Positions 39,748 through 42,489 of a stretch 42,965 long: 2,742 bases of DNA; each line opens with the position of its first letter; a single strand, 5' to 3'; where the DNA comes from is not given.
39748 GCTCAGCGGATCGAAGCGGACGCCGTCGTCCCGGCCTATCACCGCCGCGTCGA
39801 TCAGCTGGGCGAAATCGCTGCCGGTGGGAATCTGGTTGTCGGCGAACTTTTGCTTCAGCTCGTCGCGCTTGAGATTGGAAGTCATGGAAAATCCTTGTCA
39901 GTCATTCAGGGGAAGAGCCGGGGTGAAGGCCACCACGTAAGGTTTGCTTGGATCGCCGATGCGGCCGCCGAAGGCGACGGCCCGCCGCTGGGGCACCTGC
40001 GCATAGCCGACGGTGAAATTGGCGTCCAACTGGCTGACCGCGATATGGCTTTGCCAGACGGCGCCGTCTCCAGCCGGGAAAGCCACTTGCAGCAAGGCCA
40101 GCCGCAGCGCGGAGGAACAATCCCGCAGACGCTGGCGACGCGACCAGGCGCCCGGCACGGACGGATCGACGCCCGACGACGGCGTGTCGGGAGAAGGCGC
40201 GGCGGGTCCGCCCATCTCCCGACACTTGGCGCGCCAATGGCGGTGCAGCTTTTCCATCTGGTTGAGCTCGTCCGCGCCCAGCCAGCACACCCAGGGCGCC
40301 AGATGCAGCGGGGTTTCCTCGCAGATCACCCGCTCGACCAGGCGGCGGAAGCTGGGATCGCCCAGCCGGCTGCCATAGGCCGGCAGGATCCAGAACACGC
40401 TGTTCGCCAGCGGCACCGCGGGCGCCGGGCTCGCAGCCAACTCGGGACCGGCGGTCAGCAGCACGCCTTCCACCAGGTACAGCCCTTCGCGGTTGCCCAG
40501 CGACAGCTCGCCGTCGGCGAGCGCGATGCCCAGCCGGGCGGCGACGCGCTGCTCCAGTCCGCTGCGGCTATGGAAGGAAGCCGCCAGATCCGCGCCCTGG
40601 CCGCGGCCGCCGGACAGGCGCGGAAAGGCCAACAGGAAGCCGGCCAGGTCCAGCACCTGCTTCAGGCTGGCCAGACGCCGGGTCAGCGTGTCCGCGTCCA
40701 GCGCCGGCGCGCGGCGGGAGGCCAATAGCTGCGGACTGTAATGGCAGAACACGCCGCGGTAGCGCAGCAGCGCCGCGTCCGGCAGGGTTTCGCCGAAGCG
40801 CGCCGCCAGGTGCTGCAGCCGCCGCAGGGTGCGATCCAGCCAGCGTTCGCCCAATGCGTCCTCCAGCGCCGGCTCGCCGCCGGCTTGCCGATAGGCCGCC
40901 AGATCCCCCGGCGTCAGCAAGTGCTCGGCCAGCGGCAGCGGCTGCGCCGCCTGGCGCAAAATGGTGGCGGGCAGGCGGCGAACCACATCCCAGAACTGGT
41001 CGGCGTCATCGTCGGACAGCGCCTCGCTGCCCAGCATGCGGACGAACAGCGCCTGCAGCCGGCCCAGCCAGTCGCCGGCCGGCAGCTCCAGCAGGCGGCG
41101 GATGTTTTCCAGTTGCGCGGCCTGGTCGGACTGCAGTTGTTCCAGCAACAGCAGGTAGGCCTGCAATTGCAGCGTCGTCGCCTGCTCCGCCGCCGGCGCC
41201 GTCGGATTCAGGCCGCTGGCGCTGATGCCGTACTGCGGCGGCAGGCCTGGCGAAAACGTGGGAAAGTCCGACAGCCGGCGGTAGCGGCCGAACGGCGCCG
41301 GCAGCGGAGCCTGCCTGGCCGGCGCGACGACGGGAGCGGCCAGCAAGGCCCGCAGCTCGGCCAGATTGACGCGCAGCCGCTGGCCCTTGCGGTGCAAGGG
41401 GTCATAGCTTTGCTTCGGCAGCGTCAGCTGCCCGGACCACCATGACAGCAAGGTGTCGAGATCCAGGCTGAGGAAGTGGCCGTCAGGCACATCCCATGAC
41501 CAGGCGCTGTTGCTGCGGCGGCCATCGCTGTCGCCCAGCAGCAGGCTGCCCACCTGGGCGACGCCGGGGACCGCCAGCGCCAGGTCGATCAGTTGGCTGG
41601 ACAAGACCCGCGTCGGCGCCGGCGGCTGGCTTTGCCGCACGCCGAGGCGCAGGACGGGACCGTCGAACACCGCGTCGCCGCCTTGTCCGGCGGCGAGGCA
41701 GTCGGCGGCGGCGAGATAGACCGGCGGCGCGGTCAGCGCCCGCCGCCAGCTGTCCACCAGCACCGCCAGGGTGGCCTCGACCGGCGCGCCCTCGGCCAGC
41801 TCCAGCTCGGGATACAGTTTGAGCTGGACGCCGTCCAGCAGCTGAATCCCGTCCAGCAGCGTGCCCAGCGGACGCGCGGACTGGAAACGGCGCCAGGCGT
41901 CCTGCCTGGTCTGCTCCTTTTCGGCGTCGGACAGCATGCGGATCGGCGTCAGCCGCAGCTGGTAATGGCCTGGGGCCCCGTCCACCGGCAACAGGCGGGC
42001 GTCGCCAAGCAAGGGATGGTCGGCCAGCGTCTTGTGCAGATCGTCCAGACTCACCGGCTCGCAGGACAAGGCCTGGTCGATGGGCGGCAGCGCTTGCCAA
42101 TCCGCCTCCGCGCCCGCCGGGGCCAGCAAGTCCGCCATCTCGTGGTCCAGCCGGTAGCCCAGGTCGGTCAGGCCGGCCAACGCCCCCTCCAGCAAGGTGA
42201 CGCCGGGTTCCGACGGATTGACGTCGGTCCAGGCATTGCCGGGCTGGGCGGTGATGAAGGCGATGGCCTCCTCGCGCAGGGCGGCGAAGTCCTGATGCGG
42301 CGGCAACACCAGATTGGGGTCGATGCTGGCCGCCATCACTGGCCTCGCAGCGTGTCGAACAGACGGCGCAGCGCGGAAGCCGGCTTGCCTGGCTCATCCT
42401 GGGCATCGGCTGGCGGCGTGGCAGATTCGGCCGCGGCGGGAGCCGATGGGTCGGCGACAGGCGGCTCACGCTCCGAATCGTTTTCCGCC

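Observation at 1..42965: Afp/PVC-like extracellular contractile injection system (eCIS) in two co-oriented blocks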

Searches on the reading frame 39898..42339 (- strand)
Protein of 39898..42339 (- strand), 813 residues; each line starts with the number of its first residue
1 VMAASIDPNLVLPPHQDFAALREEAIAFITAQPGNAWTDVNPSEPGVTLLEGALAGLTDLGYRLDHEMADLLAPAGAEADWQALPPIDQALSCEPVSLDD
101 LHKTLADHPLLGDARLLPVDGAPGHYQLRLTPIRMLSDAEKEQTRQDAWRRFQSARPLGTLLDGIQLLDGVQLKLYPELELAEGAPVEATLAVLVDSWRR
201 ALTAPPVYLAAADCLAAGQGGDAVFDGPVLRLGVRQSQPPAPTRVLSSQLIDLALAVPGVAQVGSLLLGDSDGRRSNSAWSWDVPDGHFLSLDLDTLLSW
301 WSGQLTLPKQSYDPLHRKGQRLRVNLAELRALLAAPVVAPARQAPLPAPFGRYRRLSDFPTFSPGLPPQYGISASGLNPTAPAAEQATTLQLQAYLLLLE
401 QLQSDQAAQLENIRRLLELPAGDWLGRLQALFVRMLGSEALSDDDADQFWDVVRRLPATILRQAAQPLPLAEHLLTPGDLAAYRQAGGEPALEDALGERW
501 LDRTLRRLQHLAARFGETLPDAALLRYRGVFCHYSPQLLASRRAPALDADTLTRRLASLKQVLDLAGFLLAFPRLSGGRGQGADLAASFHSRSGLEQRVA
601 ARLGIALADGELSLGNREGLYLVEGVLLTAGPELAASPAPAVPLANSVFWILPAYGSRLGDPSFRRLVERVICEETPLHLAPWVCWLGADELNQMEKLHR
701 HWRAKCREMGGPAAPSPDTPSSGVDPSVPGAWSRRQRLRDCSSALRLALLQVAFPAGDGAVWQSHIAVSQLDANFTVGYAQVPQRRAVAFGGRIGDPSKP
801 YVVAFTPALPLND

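Call 4: search_protein_families(library=pfam, proteins=[window:39898-42339:-], max_evalue=0.01)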
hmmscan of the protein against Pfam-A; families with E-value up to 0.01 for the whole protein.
window:39898-42339:- (813 aa): 0 families

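Call 28: search_solved_structures(query=window:39898-42339:-, max_evalue=0.01)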
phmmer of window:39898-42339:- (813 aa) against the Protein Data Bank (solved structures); distinct sequences matched with E-value up to 0.01: 7.
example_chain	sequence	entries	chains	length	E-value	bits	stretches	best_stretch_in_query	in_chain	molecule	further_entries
7b5h_AD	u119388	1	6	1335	4.4e-35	124.4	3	12-120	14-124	All3315 protein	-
7aeb_A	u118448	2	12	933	1e-23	86.8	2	150-423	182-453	baseplate protein (Algo12)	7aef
9wsz_A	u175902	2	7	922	1.8e-23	86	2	150-423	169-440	Baseplate protein Alg12 | The baseplate protein Alg12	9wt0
9rce_B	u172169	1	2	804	2.6e-20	75.5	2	617-704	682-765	SalCis12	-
9qgl_a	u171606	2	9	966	2.7e-20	75.5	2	124-418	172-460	Baseplate protein J-like domain-containing protein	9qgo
6j0n_P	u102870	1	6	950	2e-18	69.3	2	18-107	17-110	Pvc12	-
6rao_J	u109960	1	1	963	1.9e-13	52.9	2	18-107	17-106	Afp12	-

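Call 49: search_protein_families(library=pfam, proteins=[window:39898-42339:-], max_evalue=5)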
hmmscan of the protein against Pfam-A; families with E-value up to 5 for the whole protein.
window:39898-42339:- (813 aa): 0 families

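Call 50: search_protein_families(library=ncbifam, proteins=[window:39898-42339:-], max_evalue=0.01)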
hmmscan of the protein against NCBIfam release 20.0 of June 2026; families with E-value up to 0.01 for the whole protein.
window:39898-42339:- (813 aa): 0 families
